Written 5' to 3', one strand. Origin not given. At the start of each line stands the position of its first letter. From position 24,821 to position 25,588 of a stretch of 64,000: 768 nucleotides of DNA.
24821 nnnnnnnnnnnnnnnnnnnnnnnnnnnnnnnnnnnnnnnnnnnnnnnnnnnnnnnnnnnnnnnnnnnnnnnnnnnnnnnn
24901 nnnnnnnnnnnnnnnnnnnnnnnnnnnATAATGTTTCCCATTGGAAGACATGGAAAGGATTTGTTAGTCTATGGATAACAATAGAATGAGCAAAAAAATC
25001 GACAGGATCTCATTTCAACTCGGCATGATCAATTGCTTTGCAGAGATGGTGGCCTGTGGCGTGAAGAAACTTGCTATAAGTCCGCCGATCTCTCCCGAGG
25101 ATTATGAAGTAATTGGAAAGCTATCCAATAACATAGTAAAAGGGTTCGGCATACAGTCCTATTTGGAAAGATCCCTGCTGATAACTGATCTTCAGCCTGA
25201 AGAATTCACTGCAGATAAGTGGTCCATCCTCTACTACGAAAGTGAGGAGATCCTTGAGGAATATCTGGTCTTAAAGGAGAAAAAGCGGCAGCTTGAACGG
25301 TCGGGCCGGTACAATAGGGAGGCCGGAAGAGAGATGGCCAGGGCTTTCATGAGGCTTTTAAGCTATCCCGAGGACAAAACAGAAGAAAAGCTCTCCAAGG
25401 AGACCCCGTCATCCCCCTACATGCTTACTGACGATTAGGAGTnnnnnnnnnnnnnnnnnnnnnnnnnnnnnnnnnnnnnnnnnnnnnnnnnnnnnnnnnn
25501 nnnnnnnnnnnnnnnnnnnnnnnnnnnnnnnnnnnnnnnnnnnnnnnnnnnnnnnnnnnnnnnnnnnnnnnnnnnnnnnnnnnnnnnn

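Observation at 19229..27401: Seven-gene hydantoin / dihydropyrimidine to beta-alanine catabolic module with an unusual gene set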

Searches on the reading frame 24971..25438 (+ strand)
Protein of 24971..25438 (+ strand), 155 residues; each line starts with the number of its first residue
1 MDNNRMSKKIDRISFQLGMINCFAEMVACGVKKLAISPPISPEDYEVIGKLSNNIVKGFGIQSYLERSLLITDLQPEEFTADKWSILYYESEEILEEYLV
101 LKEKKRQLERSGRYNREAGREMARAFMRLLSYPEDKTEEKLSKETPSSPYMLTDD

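Call 4: search_protein_families(library=pfam, proteins=[window:24971-25438:+])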
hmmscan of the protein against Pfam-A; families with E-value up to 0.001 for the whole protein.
window:24971-25438:+ (155 aa): 0 families

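Call 5: search_protein_families(library=ncbifam, proteins=[window:24971-25438:+], max_evalue=0.001)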
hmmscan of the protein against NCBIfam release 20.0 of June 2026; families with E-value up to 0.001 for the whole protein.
window:24971-25438:+ (155 aa): 0 families

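Call 16: find_homologous_proteins(query=window:24971-25438:+)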
Query window:24971-25438:+ (155 aa): 524 proteins with E <= 0.001 among 572 candidates; the best 120 are listed.
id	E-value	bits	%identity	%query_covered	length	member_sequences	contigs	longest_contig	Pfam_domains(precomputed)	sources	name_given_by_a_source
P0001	4.3e-95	333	99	100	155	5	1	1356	-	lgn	-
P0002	4.5e-68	245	73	98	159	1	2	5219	-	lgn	-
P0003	4.7e-67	242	68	100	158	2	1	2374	-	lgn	-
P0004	3.1e-66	240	72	97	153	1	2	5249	-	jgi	jgi:hypothetical protein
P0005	4.1e-66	239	73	95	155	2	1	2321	-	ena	-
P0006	6.2e-66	239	71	100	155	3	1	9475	-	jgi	-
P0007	1.9e-65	237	68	100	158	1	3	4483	-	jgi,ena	-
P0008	1.3e-64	234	71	99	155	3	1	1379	-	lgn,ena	-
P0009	1.7e-64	234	69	98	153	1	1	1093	-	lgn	-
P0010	2.4e-64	233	70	99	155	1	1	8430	-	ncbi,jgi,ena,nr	ncbi:hypothetical protein AMJ80_12460 [bacterium SM23_31]|nr:MAG: hypothetical protein AMJ80_12460 [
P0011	4.4e-64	233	69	99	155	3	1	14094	-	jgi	-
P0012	6.8e-64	232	70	97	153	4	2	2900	-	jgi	jgi:hypothetical protein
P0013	7.1e-64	232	71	95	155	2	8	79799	-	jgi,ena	jgi:hypothetical protein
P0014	1.2e-63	231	70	99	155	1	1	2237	-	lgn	-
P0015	2.3e-63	230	72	96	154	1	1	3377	-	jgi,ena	-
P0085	5.0e-58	213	65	95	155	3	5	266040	-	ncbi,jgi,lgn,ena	-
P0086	5.5e-58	213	65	94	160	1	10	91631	-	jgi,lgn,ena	-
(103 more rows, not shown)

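Call 18: find_encoding_contigs(protein=P0085, flank=10000, max_places=3)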
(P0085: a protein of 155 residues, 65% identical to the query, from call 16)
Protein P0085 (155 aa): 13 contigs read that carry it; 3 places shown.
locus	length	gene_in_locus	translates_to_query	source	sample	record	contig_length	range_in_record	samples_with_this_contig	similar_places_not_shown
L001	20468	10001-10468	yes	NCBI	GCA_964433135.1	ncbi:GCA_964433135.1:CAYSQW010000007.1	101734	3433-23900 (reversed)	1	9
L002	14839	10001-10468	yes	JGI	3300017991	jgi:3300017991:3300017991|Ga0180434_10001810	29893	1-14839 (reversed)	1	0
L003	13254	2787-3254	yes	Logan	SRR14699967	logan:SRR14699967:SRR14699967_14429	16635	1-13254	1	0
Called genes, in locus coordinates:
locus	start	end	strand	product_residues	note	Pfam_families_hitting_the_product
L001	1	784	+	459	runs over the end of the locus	PF01979:Amidohydro_1, PF12890:DHOase, PF07969:Amidohydro_3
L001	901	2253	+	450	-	PF00202:Aminotran_3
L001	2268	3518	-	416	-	PF09861:Lar_N, PF21113:LarA_C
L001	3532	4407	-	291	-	PF02629:CoA_binding, PF13607:Succ_CoA_lig, PF00549:Ligase_CoA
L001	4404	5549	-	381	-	PF08442:ATP-grasp_2, PF13549:ATP-grasp_5, PF24948:Citrate_synth_N, PF00549:Ligase_CoA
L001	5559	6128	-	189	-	PF01558:POR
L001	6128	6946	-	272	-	PF02775:TPP_enzyme_C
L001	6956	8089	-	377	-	PF01855:POR_N, PF17147:PFOR_II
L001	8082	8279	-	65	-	PF12797:Fer4_2 (faint), PF12837:Fer4_6 (faint), PF13237:Fer4_10, PF14697:Fer4_21 (faint), PF12800:Fer4_4 (faint), PF12838:Fer4_7 (weak), PF13187:Fer4_9, PF00037:Fer4 (weak), +1 more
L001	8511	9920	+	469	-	PF01235:Na_Ala_symp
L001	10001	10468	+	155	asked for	-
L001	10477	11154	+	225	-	PF01177:Asp_Glu_race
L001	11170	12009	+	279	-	PF00753:Lactamase_B, PF12706:Lactamase_B_2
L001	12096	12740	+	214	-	PF10677:DUF2490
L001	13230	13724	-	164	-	-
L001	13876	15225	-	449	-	PF00248:Aldo_ket_red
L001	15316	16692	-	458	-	PF05977:MFS_3 (faint), PF07690:MFS_1, PF13347:MFS_2 (weak), PF07690:MFS_1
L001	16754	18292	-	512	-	PF07364:DUF1485, PF07171:MlrC_C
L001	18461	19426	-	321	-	PF13349:DUF4097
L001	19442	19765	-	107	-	-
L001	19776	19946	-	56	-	-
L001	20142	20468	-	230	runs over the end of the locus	PF07638:Sigma70_ECF (weak), PF04542:Sigma70_r2, PF04545:Sigma70_r4, PF08281:Sigma70_r4_2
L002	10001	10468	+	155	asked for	-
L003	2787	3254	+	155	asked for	-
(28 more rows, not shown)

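Call 19: find_encoding_contigs(protein=P0013, flank=10000, max_places=3)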
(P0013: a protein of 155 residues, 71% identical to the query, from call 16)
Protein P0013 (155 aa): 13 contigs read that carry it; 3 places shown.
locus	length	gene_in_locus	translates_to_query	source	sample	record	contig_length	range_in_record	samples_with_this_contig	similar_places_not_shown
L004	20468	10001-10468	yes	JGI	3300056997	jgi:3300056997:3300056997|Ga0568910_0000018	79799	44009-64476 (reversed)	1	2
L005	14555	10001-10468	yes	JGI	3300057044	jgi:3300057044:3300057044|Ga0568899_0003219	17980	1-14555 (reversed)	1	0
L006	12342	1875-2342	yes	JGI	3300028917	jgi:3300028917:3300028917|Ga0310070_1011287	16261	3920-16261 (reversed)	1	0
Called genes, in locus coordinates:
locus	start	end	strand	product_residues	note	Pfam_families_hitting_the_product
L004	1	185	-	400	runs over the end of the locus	PF00999:Na_H_Exchanger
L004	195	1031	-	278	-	PF00565:SNase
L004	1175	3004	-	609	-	PF00456:Transketolase_N, PF13292:DXP_synthase_N (weak), PF00676:E1_dh, PF02779:Transket_pyr, PF02780:Transketolase_C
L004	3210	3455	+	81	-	PF02585:PIG-L (weak)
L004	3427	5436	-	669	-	-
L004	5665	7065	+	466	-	PF01979:Amidohydro_1, PF07969:Amidohydro_3 (faint)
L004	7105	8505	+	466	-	PF00282:Pyridoxal_deC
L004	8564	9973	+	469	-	PF01235:Na_Ala_symp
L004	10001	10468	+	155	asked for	-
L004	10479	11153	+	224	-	PF01177:Asp_Glu_race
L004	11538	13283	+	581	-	PF10300:Iml2-TPR_39 (faint)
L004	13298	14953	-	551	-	PF02310:B12-binding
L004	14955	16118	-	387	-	PF01210:NAD_Gly3P_dh_N (faint), PF02317:Octopine_DH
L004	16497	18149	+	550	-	-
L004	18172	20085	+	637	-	PF26549:Tricorn_N, PF26550:Tricorn_2nd, PF02897:Peptidase_S9_N, PF02129:Peptidase_S15 (weak), PF01738:DLH, PF20434:BD-FAE, PF00326:Peptidase_S9, PF07859:Abhydrolase_3 (weak), +6 more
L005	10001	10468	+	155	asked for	-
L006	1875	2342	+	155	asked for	-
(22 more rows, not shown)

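Call 21: find_encoding_contigs(protein=P0086, flank=10000, max_places=3)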
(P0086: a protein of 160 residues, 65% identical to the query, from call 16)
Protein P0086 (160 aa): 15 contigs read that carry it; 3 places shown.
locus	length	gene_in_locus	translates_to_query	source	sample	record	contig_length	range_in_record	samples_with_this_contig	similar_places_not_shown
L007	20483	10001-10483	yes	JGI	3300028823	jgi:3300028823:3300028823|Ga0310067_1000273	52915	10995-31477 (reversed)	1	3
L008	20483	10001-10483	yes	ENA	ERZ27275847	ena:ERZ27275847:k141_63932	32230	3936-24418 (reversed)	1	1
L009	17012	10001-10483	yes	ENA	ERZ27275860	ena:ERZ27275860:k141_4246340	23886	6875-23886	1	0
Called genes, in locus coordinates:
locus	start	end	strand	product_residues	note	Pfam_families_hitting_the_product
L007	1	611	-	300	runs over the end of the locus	-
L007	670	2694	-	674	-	PF00069:Pkinase, PF01636:APH (faint), PF07714:PK_Tyr_Ser-Thr, PF14531:Kinase-like, PF17667:Pkinase_fungal (weak), PF03781:FGE-sulfatase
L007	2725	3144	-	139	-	-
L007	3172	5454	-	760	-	PF19313:DUF5916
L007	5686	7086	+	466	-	PF01979:Amidohydro_1, PF07969:Amidohydro_3 (faint)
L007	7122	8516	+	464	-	PF00282:Pyridoxal_deC, PF01212:Beta_elim_lyase (weak), PF00266:Aminotran_5 (weak)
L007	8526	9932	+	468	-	PF01235:Na_Ala_symp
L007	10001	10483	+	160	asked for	-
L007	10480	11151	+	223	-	PF01177:Asp_Glu_race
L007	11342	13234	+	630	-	PF26549:Tricorn_N, PF02897:Peptidase_S9_N, PF26550:Tricorn_2nd, PF01738:DLH, PF02129:Peptidase_S15, PF20434:BD-FAE (weak), PF00326:Peptidase_S9, PF07859:Abhydrolase_3 (weak), +4 more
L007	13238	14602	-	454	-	PF00202:Aminotran_3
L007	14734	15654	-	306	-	PF14378:PAP2_3, PF01569:PAP2 (weak)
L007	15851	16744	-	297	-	PF01145:Band_7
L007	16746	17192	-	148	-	PF01957:NfeD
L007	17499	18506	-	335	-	PF13349:DUF4097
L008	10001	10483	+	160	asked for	-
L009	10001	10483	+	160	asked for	-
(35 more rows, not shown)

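Call 28: find_related_loci(query=A1, collection=genome_contigs, flank=10000)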
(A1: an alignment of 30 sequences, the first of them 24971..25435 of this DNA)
Query A1 (155 aa) in genome_contigs; peptide patterns used: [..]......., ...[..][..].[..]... (x = any residue, [..] = any of these).
80 stretches matched a pattern; 70 encode a relative of the query (tblastn E <= 1e-3); 70 distinct loci.
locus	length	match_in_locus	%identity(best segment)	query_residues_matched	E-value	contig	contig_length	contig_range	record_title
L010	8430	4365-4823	70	1-153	3e-71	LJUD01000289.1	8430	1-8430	MAG: bacterium SM23_31 isolate SM23_31 WORSMTZ_79483, whole genome shotgun sequence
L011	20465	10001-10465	65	1-155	5e-66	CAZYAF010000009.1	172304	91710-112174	MAG TPA_asm: uncultured Acidobacteriota bacterium isolate SRP068000_co3_527 genome assembly, contig: NODE_22_length_1723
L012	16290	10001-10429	69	10-152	4e-65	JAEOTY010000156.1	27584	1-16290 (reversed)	MAG: Candidatus Hodarchaeota archaeon isolate YT5_056 k127_16847940, whole genome shotgun sequence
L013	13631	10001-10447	66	6-154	9e-64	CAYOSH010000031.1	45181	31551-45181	MAG TPA_asm: uncultured Eubacteriales bacterium isolate SRP185410_co2_348 genome assembly, contig: NODE_787_length_45181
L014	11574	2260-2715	61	4-155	2e-63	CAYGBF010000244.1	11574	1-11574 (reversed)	MAG TPA_asm: uncultured Eubacteriales bacterium isolate ERP108616_co1_39 genome assembly, contig: k119_1811974, whole ge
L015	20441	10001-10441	65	9-155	2e-63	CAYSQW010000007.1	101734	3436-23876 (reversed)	MAG TPA_asm: uncultured Eubacteriales bacterium isolate binchicken_co334_31 genome assembly, contig: NODE_249_length_101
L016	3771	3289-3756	63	3-153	7e-63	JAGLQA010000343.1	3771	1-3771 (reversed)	MAG: Candidatus Aminicenantes bacterium isolate RS_8_31 ROV157_8.bin.31.fa_343, whole genome shotgun sequence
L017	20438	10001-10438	62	10-155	2e-62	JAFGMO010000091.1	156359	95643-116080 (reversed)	MAG: Candidatus Aminicenantes bacterium isolate Zod_Metabat.480 k87_13008163, whole genome shotgun sequence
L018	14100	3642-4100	58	2-154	4e-62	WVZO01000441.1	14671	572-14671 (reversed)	MAG: Candidatus Aminicenantes bacterium isolate CS4-C025 C_merged_R1_(paired)_contig_120971, whole genome shotgun sequen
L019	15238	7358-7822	59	1-155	3e-62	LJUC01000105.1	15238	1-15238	MAG: Phycisphaerae bacterium SM23_30 WORSMTZ_12001, whole genome shotgun sequence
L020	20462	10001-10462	60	1-154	3e-61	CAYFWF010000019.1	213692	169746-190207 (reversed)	MAG TPA_asm: uncultured Eubacteriales bacterium isolate ERP108616_co1_236 genome assembly, contig: k119_1221492, whole g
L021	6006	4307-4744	66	9-154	4e-61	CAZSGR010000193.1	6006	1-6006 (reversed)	MAG TPA_asm: uncultured Eubacteriales bacterium isolate SRP068000_co2_13 genome assembly, contig: NODE_18985_length_6006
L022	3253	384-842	60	2-154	3e-61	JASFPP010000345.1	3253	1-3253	MAG: Candidatus Aminicenantes bacterium isolate D0819M58metaG_sub_Bin_184 D0819M58metaG_FD_scaffold_5102_c1, whole genom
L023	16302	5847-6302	63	1-154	2e-60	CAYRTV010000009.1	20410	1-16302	MAG TPA_asm: uncultured Eubacteriales bacterium isolate binchicken_co8_188 genome assembly, contig: NODE_4227_length_204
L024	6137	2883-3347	59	1-155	2e-60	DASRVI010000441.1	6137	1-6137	MAG TPA_asm: Acidobacteriota bacterium isolate SMAG_U9192 k141_46311, whole genome shotgun sequence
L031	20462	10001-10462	57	1-154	9e-59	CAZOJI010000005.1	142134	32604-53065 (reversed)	MAG TPA_asm: uncultured Gemmatimonadaceae bacterium isolate SRP141376_co2_135 genome assembly, contig: NODE_260_length_1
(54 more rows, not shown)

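Call 33: predict_structure(alignment_id=A1)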
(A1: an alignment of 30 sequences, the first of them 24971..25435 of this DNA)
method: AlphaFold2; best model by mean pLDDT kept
length: 155 residues; sequences in the alignment: 30
mean_pLDDT: 87.5   pTM: 0.81
mean pLDDT of the five models: 87.5, 84.3, 84.3, 83.0, 83.0
residues with pLDDT >= 90: 104; 70-90: 29; 50-70: 16; < 50: 6
segments of 3 or more residues with pLDDT < 50: 1-4
pLDDT, mean of each block of 10 residues (from residue 1): 53 90 98 94 93 97 94 75 93 98 96 93 94 93 71 49
secondary structure, 60 per line:
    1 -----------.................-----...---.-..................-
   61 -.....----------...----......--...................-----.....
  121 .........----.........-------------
elements in order: H12-28 E34-36 H42-59 E62-66 E84-89 H92-110 H116-129 H134-142

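Call 45: search_protein_families(library=pfam, alignment_id=A1, max_evalue=10)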
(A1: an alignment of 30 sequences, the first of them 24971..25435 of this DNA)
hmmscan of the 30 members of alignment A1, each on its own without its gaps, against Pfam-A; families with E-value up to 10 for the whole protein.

A. member 1, window:24971-25435:+ (155 aa): 0 families

B. families by the number of members that match (of 30 scanned): 15 families
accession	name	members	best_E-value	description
PF15061.11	DUF4538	5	0.01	Domain of unknown function (DUF4538)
PF16562.11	HECW_N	5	0.014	N-terminal domain of E3 ubiquitin-protein ligase HECW1 and 2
PF03270.18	DUF269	4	0.044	Protein of unknown function, DUF269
PF22709.1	Mu_Gam-Sipho_Gp157-TOTE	3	0.014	Mu Gam/Sipho_Gp157-like domain of the TOTE conflict systems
PF18796.6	LPD1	2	0.014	Large polyvalent protein-associated domain 1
PF12162.13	STAT1_TAZ2bind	2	0.07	STAT1 TAZ2 binding domain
PF07877.16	DUF1661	1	0.0039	Protein of unknown function (DUF1661)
PF12761.13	End3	1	0.078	Actin cytoskeleton-regulatory complex protein END3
PF08672.17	ANAPC2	1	0.085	Anaphase promoting complex (APC) subunit 2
PF19057.6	PH_19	1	0.1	PH domain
PF08587.17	UBA_2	1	0.12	Ubiquitin associated domain (UBA)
PF22427.2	SMMA_C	1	0.13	Maltogenic amylase, C-terminal domain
PF17910.6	FeoB_Cyto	1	0.16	FeoB cytosolic helical domain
PF16715.11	CDPS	1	0.18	Cyclodipeptide synthase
PF14837.11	INTS5_N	1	0.23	Integrator complex subunit 5 N-terminus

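Call 62: search_solved_structures(query=A1, max_evalue=10)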
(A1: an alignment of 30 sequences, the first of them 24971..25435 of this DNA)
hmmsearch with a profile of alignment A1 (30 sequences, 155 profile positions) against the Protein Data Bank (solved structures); distinct sequences matched with E-value up to 10: 1.
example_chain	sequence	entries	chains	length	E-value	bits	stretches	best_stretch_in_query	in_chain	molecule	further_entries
5y6p_a2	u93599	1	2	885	0.62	13.1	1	15-67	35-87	LCM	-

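Call 66: search_protein_representatives(alignment_id=A1)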
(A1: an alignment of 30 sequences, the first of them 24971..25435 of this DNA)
Query: 30 sequences, 155 profile positions. Proteins with E-value up to 0.001 (for the whole library): 465; up to 1e-10: 257; up to 1e-30: 32. The best 150 are listed.
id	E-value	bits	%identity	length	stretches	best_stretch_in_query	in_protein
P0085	1.3e-73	262.3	-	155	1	1-154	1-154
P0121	3.1e-64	231.8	-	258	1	1-153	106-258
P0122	3.5e-64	231.6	-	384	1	8-154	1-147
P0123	3.3e-58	212.2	-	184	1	5-154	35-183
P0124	3.5e-51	189.4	-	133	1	32-154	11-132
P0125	2.0e-49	183.7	-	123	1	1-123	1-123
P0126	1.6e-47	177.5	-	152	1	7-154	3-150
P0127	1.1e-45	171.5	-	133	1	5-100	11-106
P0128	1.2e-41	158.4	-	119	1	1-86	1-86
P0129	2.0e-40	154.5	-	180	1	7-149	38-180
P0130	7.6e-40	152.6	-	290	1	11-144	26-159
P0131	5.2e-37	143.3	-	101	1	7-96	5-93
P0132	1.4e-36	141.9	-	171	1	45-146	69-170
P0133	3.4e-35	137.5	-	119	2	8-66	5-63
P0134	3.6e-35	137.4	-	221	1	6-146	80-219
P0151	6.7e-31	123.5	-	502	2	23-143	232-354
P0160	7.4e-28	113.6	-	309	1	8-145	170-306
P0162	3.0e-27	111.6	-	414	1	8-143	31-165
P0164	1.2e-26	109.7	-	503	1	9-145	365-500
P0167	2.0e-26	109.0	-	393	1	4-142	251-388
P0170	3.0e-26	108.4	-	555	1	6-145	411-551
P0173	4.2e-26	107.9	-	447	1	6-144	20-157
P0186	5.7e-25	104.3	-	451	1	5-145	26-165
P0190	1.1e-24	103.3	-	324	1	5-147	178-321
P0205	1.2e-23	99.9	-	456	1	5-145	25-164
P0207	1.7e-23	99.4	-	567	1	5-144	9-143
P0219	4.0e-22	95.0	-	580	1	9-142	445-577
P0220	4.8e-22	94.7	-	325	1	9-151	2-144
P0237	5.1e-21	91.4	-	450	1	6-146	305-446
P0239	5.3e-21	91.4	-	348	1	10-149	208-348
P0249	3.6e-20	88.7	-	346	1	7-147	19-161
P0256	1.3e-19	86.8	-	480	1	7-140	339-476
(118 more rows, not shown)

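Call 67: search_protein_families(library=pfam, proteins=[P0122, P0151, P0162, P0164, P0167, P0170, P0173, P0207, P0219, P0237], max_evalue=0.001)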
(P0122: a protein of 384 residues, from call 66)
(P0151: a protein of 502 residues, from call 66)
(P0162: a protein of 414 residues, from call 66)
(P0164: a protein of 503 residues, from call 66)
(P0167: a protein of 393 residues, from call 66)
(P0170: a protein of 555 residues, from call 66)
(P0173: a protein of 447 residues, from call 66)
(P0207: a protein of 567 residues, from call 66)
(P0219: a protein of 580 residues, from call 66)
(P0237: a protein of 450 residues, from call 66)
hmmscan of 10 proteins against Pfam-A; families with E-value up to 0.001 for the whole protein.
P0122 (384 aa): 1 family
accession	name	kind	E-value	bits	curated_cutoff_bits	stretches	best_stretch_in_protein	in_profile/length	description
PF01177.27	Asp_Glu_race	-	1e-33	117.3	31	1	159-356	1-208/211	Asp/Glu/Hydantoin racemase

P0151 (502 aa): 1 family
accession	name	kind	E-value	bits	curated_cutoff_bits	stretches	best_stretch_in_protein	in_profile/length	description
PF00395.25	SLH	-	6.3e-17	61.7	20.8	1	88-130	1-43/44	S-layer homology domain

P0162 (414 aa): 0 families

P0164 (503 aa): 1 family
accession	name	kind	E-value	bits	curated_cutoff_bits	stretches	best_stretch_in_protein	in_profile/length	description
PF00903.31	Glyoxalase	-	5.6e-11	43.3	20.6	1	59-167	5-121/121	Glyoxalase/Bleomycin resistance protein/Dioxygenase superfamily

P0167 (393 aa): 1 family
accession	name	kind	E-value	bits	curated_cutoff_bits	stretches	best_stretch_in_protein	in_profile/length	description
PF13483.12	Lactamase_B_3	-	3.4e-16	60.1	24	1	19-191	1-160/160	Beta-lactamase superfamily domain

P0170 (555 aa): 0 families

P0173 (447 aa): 1 family
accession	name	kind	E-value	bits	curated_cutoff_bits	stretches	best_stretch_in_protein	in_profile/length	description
PF09992.14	NAGPA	-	2.8e-34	119.2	25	1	229-441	3-167/169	Phosphodiester glycosidase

P0207 (567 aa): 4 families
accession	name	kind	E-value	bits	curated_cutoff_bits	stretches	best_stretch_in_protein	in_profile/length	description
PF00266.25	Aminotran_5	-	4e-47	161.4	21.5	1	219-543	51-371/371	Aminotransferase class-V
PF00155.27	Aminotran_1_2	-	1.3e-06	28.3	19.7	1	219-356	50-210/361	Aminotransferase class I and II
PF01041.23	DegT_DnrJ_EryC1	-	3.2e-06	27.1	19.8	1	229-347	40-153/360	DegT/DnrJ/EryC1/StrS aminotransferase family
PF01053.26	Cys_Met_Meta_PP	-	0.00053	19.1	27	1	220-345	61-179/381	Cys/Met metabolism PLP-dependent enzyme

P0219 (580 aa): 2 families
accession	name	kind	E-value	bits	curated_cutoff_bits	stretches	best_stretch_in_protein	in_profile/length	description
PF01979.26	Amidohydro_1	-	3.1e-15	56.7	25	1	66-419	1-343/345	Amidohydrolase family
PF07969.17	Amidohydro_3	-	6.4e-08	32.9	29.7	0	352-404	399-451/472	Amidohydrolase family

P0237 (450 aa): 2 families
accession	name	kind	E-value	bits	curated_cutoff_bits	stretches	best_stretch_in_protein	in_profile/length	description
PF08546.17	ApbA_C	-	6.9e-21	75.3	22.7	1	179-301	1-123/125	Ketopantoate reductase PanE/ApbA C terminal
PF02558.23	ApbA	-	9.5e-18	64.7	22.2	1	7-152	1-149/150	Ketopantoate reductase PanE/ApbA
